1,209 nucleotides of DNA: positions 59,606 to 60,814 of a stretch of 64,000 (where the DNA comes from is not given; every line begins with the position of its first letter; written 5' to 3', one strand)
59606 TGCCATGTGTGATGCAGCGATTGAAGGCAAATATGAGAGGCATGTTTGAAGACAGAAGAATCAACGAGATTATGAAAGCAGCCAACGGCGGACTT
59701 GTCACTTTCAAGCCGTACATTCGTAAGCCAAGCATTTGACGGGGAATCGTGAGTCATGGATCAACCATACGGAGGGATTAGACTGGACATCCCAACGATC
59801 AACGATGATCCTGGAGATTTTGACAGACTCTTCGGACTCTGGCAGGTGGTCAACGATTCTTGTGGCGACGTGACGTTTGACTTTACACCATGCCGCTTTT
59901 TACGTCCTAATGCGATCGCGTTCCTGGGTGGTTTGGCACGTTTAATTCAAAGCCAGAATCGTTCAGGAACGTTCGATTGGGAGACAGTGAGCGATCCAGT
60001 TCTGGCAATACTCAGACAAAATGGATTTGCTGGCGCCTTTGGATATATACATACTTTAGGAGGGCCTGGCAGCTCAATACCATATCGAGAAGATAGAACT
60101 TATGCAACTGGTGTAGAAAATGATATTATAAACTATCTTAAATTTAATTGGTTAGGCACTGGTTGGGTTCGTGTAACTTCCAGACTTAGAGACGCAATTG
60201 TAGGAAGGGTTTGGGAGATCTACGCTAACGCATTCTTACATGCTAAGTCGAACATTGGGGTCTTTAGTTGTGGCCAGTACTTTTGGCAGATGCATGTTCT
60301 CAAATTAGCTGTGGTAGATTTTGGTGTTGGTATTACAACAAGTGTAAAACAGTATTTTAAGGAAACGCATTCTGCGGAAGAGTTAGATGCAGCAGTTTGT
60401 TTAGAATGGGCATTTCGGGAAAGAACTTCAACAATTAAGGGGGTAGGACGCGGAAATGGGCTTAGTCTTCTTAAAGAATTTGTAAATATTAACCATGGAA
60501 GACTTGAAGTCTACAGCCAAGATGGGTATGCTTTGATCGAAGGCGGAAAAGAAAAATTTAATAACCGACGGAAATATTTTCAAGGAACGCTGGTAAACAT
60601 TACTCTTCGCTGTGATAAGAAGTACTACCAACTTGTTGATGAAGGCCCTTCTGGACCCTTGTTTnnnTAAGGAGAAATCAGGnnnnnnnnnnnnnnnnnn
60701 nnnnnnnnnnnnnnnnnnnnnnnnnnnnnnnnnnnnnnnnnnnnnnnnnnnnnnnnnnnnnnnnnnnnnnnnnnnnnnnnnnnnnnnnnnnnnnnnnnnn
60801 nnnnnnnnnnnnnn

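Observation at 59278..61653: GHKL kinase-like ATPase, DUF4325 STAS-like protein and PIN-like nuclease cassette: a possible partner-switching-gated toxin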

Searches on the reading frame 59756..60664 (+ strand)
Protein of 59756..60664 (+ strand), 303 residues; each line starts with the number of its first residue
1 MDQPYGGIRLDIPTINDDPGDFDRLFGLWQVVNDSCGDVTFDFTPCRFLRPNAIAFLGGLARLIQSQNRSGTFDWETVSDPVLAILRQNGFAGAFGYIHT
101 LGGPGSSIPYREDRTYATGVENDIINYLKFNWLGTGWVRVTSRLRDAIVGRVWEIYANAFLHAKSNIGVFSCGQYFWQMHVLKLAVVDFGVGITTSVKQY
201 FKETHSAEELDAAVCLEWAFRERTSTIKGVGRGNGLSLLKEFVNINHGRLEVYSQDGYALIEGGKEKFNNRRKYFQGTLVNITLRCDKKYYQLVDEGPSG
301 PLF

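Call 3: search_protein_families(library=pfam, proteins=[window:59756-60664:+], max_evalue=1)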
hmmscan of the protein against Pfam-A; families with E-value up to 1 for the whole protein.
window:59756-60664:+ (303 aa): 1 family
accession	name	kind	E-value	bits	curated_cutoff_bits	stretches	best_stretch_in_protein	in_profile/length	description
PF02518.31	HATPase_c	-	0.0011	19.8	26.4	1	152-257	10-98/111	Histidine kinase-, DNA gyrase B-, and HSP90-like ATPase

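Call 4: search_protein_families(library=padloc, proteins=[window:59756-60664:+], max_evalue=1)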
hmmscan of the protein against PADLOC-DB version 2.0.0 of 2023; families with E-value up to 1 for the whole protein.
window:59756-60664:+ (303 aa): 1 family
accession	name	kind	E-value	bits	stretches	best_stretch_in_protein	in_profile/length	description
PDLC02567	DrmA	-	5.5e-08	28.4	1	147-288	139-274/1750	DrmA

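Call 5: search_protein_families(library=ncbifam, proteins=[window:59756-60664:+], max_evalue=1)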
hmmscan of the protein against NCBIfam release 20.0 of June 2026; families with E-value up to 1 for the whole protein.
window:59756-60664:+ (303 aa): 2 families
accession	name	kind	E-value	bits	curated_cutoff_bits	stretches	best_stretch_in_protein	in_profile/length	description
NF047874.1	MASE3_PAS_HK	subfamily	0.13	11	560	1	228-257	585-614/655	MASE3 domain-containing sensor histidine kinase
NF047465.1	hybrid_HK_LvrA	exception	0.22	9.5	1200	1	230-257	384-412/819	hybrid histidine kinase/response regulator LvrA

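Call 9: search_protein_families(library=phrogs, proteins=[window:59756-60664:+], max_evalue=1)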
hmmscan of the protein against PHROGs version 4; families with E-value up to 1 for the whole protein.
window:59756-60664:+ (303 aa): 3 families
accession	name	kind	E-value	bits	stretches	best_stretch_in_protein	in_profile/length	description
phrog_3364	-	unknown function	7.3e-36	125.1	1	33-288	30-292/304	-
phrog_28178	-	unknown function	0.13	13.4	1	222-271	12-61/67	-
phrog_6955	-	unknown function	0.14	13.3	1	240-294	40-96/142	-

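Call 11: find_homologous_proteins(query=window:59756-60664:+)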
Query window:59756-60664:+ (303 aa): 624 proteins with E <= 0.001 among 1534 candidates; the best 120 are listed.
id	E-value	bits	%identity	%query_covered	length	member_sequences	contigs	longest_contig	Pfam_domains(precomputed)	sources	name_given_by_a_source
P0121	5.1e-209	711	100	100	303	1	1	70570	-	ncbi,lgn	-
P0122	2.1e-163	561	79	100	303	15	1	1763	-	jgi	-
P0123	4.4e-158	543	78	98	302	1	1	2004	-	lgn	-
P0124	2.1e-153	528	75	98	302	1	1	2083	-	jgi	-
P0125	2.4e-152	525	74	98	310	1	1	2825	-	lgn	-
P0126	3.0e-149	514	74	100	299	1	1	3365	-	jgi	-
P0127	2.0e-145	502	72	98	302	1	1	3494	-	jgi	-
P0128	5.0e-144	497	71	100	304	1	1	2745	-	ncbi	ncbi:hypothetical protein ES703_79907 [subsurface metagenome]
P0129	1.7e-142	492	69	100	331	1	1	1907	-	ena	-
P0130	1.0e-141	490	70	98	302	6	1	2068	-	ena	-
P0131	3.0e-140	485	70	98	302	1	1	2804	-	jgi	-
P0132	3.0e-137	475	67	100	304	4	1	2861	-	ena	-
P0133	4.3e-135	468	67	100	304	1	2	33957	-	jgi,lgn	-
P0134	1.3e-134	466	67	100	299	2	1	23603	-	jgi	-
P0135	1.9e-134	466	66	100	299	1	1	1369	PF02518.32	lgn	-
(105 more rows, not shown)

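Call 13: find_encoding_contigs(protein=P0121, flank=10000, max_places=3)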
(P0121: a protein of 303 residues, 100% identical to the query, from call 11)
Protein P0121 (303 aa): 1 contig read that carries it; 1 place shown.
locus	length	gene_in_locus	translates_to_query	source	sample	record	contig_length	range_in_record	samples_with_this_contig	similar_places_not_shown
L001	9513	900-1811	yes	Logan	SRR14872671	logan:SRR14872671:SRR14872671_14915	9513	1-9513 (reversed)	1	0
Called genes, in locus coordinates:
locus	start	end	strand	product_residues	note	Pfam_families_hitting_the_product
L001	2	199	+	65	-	?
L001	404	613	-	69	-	-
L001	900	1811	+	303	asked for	-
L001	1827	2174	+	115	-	PF14213:DUF4325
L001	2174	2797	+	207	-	-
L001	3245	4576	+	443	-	PF13167:GTP-bdg_N, PF16360:GTP-bdg_M, PF01926:MMR_HSR1, PF02421:FeoB_N (weak)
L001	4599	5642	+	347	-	PF04616:Glyco_hydro_43, PF16396:DUF5005 (faint)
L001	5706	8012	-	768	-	PF00884:Sulfatase, PF01663:Phosphodiest (weak), PF16347:SGSH_C, PF13432:TPR_16, PF17874:TPR_MalT, PF13424:TPR_12 (weak), PF13432:TPR_16 (weak), PF13424:TPR_12 (weak), +14 more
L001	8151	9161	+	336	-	PF01210:NAD_Gly3P_dh_N, PF02558:ApbA (weak), PF07479:NAD_Gly3P_dh_C, PF20618:GPD_NAD_C_bact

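Call 23: search_solved_structures(query=window:59756-60664:+, max_evalue=1, show_alignments=2)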
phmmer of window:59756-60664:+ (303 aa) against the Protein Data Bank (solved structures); distinct sequences matched with E-value up to 1: 0.

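Call 30: find_related_loci(query=A1, collection=genome_contigs, flank=6000)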
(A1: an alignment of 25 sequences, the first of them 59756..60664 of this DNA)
Query A1 (303 aa) in genome_contigs; peptide patterns used: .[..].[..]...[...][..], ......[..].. (x = any residue, [..] = any of these).
387 stretches matched a pattern; 373 encode a relative of the query (tblastn E <= 1e-3); the best 80 are kept; 80 distinct loci.
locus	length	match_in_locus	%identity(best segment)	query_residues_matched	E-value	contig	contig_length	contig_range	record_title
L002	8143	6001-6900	67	1-303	7e-134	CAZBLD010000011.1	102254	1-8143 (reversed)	MAG TPA_asm: uncultured Planctomycetaceae bacterium isolate binchicken_co376_317 genome assembly, contig: NODE_127_lengt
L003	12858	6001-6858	53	10-296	2e-98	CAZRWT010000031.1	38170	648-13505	MAG TPA_asm: uncultured Syntrophobacteraceae bacterium isolate binchicken_co168_346 genome assembly, contig: NODE_1823_l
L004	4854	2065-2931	55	10-297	2e-98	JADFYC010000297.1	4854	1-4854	MAG: Deltaproteobacteria bacterium isolate nDJH6bin12 nDJH6_bin12_NODE_297_length_4854_cov_2.493336, whole genome shotgu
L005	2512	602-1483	55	8-303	2e-101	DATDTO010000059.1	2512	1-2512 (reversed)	MAG TPA_asm: archaeon isolate SMAG_U8033 k141_23815, whole genome shotgun sequence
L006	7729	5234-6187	50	8-303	7e-97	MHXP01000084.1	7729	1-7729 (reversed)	MAG: Planctomycetes bacterium GWA2_39_15 gwa2_scaffold_24055, whole genome shotgun sequence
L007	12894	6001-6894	51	1-303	5e-97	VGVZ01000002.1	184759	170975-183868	MAG: Ignavibacteria bacterium isolate K_DeepCast_100m_m2_316 K_DeepCast_100m_m2_316_Ga0194127_10000033, whole genome sho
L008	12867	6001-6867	53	10-297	2e-96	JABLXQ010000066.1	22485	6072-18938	MAG: Gammaproteobacteria bacterium isolate Ch67 contig66, whole genome shotgun sequence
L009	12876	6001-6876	54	10-303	8e-96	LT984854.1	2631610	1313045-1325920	uncultured Desulfobacterium sp. isolate TRIP AH-1 genome assembly, scaffold: PITCH_a_scaffold1, whole genome shotgun seq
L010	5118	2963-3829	53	10-297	1e-95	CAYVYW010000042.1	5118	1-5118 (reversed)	MAG TPA_asm: uncultured Geobacteraceae bacterium isolate SRP220891_co2_354 genome assembly, contig: NODE_28627_length_51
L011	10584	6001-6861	51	10-303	5e-95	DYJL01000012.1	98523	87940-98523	MAG TPA_asm: Nitrospira japonica isolate FI88_42_154 Afr_mines_FI88_123_length_98523_cov_66_675245, whole genome shotgun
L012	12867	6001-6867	52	12-303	2e-95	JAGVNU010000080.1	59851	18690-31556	MAG: Thermodesulfovibrionia bacterium isolate DeMMO3_26 c_000000003804, whole genome shotgun sequence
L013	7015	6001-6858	54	10-297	7e-95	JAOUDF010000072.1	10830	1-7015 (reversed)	MAG: Nitrospirota bacterium isolate 4_1_Jan_SF_Bin16 4_1_Jan_SF_Bin16_scaffold_2488_c1, whole genome shotgun sequence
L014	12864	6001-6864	53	10-296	1e-94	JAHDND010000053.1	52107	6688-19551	MAG: Candidatus Thiosymbion sp. isolate R3-B40 k141_286989, whole genome shotgun sequence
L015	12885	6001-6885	55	9-303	3e-102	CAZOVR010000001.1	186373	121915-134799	MAG TPA_asm: uncultured Pirellulales bacterium isolate SRP214966_co5_136 genome assembly, contig: NODE_6_length_186373_c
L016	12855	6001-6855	50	10-296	4e-94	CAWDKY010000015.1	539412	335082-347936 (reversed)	MAG: uncultured delta proteobacterium isolate MFD04492.bin.2.115 genome assembly, contig: contig_19434, whole genome sho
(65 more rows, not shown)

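Call 31: find_related_loci(query=A1, collection=viral_contigs, flank=6000)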
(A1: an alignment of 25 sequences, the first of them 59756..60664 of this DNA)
Query A1 (303 aa) in viral_contigs; peptide patterns used: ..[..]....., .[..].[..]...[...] (x = any residue, [..] = any of these).
22 stretches matched a pattern; 2 encode a relative of the query (tblastn E <= 1e-3); 2 distinct loci.
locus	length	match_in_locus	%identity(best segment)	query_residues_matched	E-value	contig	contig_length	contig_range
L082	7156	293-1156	43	10-303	4e-69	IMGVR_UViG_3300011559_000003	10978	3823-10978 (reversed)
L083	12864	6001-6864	40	9-303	5e-64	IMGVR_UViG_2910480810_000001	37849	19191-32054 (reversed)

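Call 56: predict_structure(alignment_id=A1)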
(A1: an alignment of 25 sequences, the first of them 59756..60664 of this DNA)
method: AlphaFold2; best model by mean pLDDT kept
length: 303 residues; sequences in the alignment: 25
mean_pLDDT: 85.7   pTM: 0.87
mean pLDDT of the five models: 85.7, 85.1, 82.1, 81.0, 79.7
residues with pLDDT >= 90: 162; 70-90: 107; 50-70: 21; < 50: 13
segments of 3 or more residues with pLDDT < 50: 1-4, 295-303
pLDDT, mean of each block of 10 residues (from residue 1): 66 89 93 92 95 96 94 95 93 90 78 82 91 78 86 88 81 92 94 89 73 92 76 74 90 95 94 92 86 50 43
secondary structure, 60 per line:
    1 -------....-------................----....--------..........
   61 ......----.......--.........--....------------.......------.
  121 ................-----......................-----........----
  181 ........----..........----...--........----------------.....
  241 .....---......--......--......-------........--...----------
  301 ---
elements in order: E8-11 H19-34 E39-42 H51-66 E71-74 H80-88 H91-94 E107-113 H120-136 H142-163 E169-176 E181-188 H193-202 H212-219 H236-245 E249-254 E257-262 E265-270 E278-285

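Call 59: fold_search(model_id=the predicted structure, library=pdb)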
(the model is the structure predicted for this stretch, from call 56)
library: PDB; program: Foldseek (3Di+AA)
matches with E <= 10: 623; with E <= 0.001: 12
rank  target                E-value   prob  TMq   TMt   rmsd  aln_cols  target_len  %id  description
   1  1mx0_C                2.6e-04  0.98  0.18  0.13   7.2       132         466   17  Structure of topoisomerase subunit (released 2003-01-07)
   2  2hkj                  2.9e-04  0.98  0.19  0.14   7.3       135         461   16  Topoisomerase VI-B bound to radicicol (released 2006-08-29)
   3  1z5a_B                3.3e-04  0.99  0.25  0.18   9.8       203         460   16  Topoisomerase VI-B, ADP-bound dimer form (released 2005-06-14)
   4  1mx0_B                3.5e-04  0.97  0.18  0.13   7.6       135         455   17  Structure of topoisomerase subunit (released 2003-01-07)
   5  9a5d_A                4.0e-04  1.00  0.28  0.15  10.0       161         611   22  Integrative model of WALK-YYCH by crosslinking MS and deep learning (released 2024-09-18)
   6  6eng_B                6.3e-04  0.99  0.24  0.20  10.3       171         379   14  Crystal structure of the 43K ATPase domain of Escherichia coli gyrase B in complex with an aminocoumarin (released 2019-04-10)
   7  6eng_A                7.1e-04  0.96  0.23  0.19  12.3       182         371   16  Crystal structure of the 43K ATPase domain of Escherichia coli gyrase B in complex with an aminocoumarin (released 2019-04-10)
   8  1mu5                  7.1e-04  0.87  0.16  0.12  10.1       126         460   16  Structure of topoisomerase subunit (released 2003-01-07)
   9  3sl2                  8.5e-04  1.00  0.29  0.57   5.4       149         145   22  ATP Forms a Stable Complex with the Essential Histidine Kinase WalK (YycG) Domain (released 2012-06-27)
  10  1z59                  8.5e-04  0.91  0.17  0.12   9.9       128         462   14  Topoisomerase VI-B, ADP-bound monomer form (released 2005-06-14)
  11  4prv                  9.6e-04  0.99  0.26  0.22   8.1       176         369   17  E. coli GyrB 43-kDa N-terminal fragment in complex with ADP (released 2014-09-24)
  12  7c7n                  9.6e-04  0.99  0.27  0.38  12.8       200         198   16  Crystal structure of E.coli DNA gyrase B in complex with 6-fluoro-8-(methylamino)-2-oxo-1,2-dihydroquinoline derivative (released 2020-10-14)
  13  7dqm_A                1.0e-03  0.99  0.26  0.37   8.1       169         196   16  E. coli GyrB ATPase domain in complex with Naringenin (released 2021-10-27)
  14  4wub                  1.0e-03  0.99  0.29  0.24   9.9       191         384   15  N-terminal 43 kDa fragment of the E. coli DNA gyrase B subunit grown from 100 mM KCl condition (released 2015-04-08)
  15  8p3r_B                1.1e-03  1.00  0.31  0.50   5.9       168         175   17  Structure of the Histidine Kinase CheA ATP-Binding domain in complex with compound ODDHK4 (released 2024-06-12)
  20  1l0o_A                1.4e-03  1.00  0.36  0.72   4.4       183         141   15  Crystal Structure of the Bacillus stearothermophilus Anti-Sigma Factor SpoIIAB with the Sporulation Sigma Factor Sigma (released 2002-04-03)
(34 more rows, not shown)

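Call 60: list_cluster_members(proteins=[window:59756-60664:+, window:60683-61027:+, window:61030-61650:+, window:59278-59583:+, window:62101-63429:+, window:56726-57676:-])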
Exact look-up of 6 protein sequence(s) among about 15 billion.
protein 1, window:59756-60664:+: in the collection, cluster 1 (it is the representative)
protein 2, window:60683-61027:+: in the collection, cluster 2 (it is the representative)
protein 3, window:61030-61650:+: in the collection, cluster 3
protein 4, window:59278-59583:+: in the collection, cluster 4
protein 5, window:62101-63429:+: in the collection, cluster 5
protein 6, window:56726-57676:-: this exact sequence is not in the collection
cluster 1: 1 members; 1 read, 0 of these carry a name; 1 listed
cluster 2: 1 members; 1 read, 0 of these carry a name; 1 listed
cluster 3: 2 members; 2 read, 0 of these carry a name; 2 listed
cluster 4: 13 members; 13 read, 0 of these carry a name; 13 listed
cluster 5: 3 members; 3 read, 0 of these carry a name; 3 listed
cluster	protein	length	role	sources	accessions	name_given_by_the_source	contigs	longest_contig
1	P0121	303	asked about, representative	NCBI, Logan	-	-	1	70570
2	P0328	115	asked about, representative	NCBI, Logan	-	-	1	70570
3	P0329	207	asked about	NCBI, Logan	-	-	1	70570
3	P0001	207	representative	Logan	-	-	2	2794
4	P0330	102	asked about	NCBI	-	-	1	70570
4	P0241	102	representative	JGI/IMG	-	-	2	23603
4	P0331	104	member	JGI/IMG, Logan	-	-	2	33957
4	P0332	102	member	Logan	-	-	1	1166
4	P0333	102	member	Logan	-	-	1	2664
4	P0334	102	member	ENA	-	-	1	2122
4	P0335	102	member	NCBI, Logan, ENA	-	-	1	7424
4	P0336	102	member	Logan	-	-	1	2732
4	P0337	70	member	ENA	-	-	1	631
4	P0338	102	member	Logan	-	-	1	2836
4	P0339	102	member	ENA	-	-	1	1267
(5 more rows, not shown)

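Call 75: search_protein_families(library=pfam, proteins=[L002:3964-5187:+, L002:3221-3916:+, L015:4811-5419:-, L015:4005-4718:-, L015:8783-9406:+], max_evalue=0.001)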
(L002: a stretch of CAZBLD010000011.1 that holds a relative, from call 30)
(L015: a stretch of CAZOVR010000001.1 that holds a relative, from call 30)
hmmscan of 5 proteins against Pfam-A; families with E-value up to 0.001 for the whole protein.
L002:3964-5187:+ (408 aa): 1 family
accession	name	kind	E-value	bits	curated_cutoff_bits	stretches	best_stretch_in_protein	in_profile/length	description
PF01594.21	AI-2E_transport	-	1.9e-42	146.1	34.3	1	62-390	6-326/327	AI-2E family transporter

L002:3221-3916:+ (232 aa): 1 family
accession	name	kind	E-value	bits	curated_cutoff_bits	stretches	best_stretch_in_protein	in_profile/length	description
PF01510.30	Amidase_2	-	1.6e-19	70.9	26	1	87-221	4-131/131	N-acetylmuramoyl-L-alanine amidase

L015:4811-5419:- (202 aa): 4 families
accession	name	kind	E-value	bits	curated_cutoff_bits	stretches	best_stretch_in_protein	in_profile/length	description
PF01243.27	PNPOx_N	-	1.4e-18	67.8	28.1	1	67-158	2-87/120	Pyridoxamine 5'-phosphate oxidase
PF12900.13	Pyridox_ox_2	-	1e-06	29.2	27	1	67-159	2-102/140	Pyridoxamine 5'-phosphate oxidase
PF12766.13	Pyridox_oxase_2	-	1.5e-06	29.2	26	1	77-146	21-98/100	Pyridoxamine 5'-phosphate oxidase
PF16242.11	Pyrid_ox_like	-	1.8e-06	28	28.8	1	67-155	3-93/149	Pyridoxamine 5'-phosphate oxidase like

L015:4005-4718:- (237 aa): 4 families
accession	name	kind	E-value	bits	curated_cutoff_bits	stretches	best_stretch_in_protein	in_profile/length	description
PF00753.33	Lactamase_B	-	2.9e-23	83.3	22.7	2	17-87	9-83/196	Metallo-beta-lactamase superfamily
PF16123.11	HAGH_C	-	2.8e-19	69.7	25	1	157-236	1-83/83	Hydroxyacylglutathione hydrolase C-terminus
PF12706.13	Lactamase_B_2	-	2.3e-05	24.5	27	1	28-70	4-53/200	Beta-lactamase superfamily domain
PF13483.12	Lactamase_B_3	-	0.00011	22.6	24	1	27-118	19-110/160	Beta-lactamase superfamily domain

L015:8783-9406:+ (208 aa): 0 families

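Call 80: search_protein_families(library=padloc, proteins=[L084:8001-8891:+, L084:8899-9246:+, L084:9249-9857:+], max_evalue=0.001)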
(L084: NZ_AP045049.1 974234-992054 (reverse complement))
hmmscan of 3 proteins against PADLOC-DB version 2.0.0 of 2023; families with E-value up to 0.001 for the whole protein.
L084:8001-8891:+ (297 aa): 0 families

L084:8899-9246:+ (116 aa): 0 families

L084:9249-9857:+ (203 aa): 0 families

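Call 81: search_dna_similar(query=window:59756-60664:+, collection=phages, mode=protein, max_rows=12, max_evalue=1e-10)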
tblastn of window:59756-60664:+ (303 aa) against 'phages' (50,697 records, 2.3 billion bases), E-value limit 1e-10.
Records with a match: 1; places in all: 1; records where one place covers at least 80% of the query: 0.
Best place of each record, by identity: <60% 1.
By first word of the organism name: Bacteriophage 1.
By host as written in the record: - 1.
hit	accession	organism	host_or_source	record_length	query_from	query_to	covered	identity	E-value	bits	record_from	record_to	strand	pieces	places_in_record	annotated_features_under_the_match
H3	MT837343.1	Bacteriophage sp.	human fecal samples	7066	65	293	76%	28.3%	1e-11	71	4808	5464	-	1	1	record has no annotation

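Call 82: search_dna_similar(query=window:59756-60664:+, collection=plasmids, mode=protein, max_rows=12, max_evalue=1e-10)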
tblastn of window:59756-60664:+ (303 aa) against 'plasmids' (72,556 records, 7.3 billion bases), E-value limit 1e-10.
Records with a match: 1; places in all: 1; records where one place covers at least 80% of the query: 1.
Best place of each record, by identity: <60% 1.
By first word of the organism name: Deinococcus 1.
By predicted mobility (MOB-suite, as given by PLSDB): non-mobilizable 1.
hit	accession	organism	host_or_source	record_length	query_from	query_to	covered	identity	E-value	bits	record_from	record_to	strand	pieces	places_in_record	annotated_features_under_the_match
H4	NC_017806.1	Deinococcus gobiensis I-0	-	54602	12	303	96%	25.2%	2e-18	93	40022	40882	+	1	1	ATP-binding protein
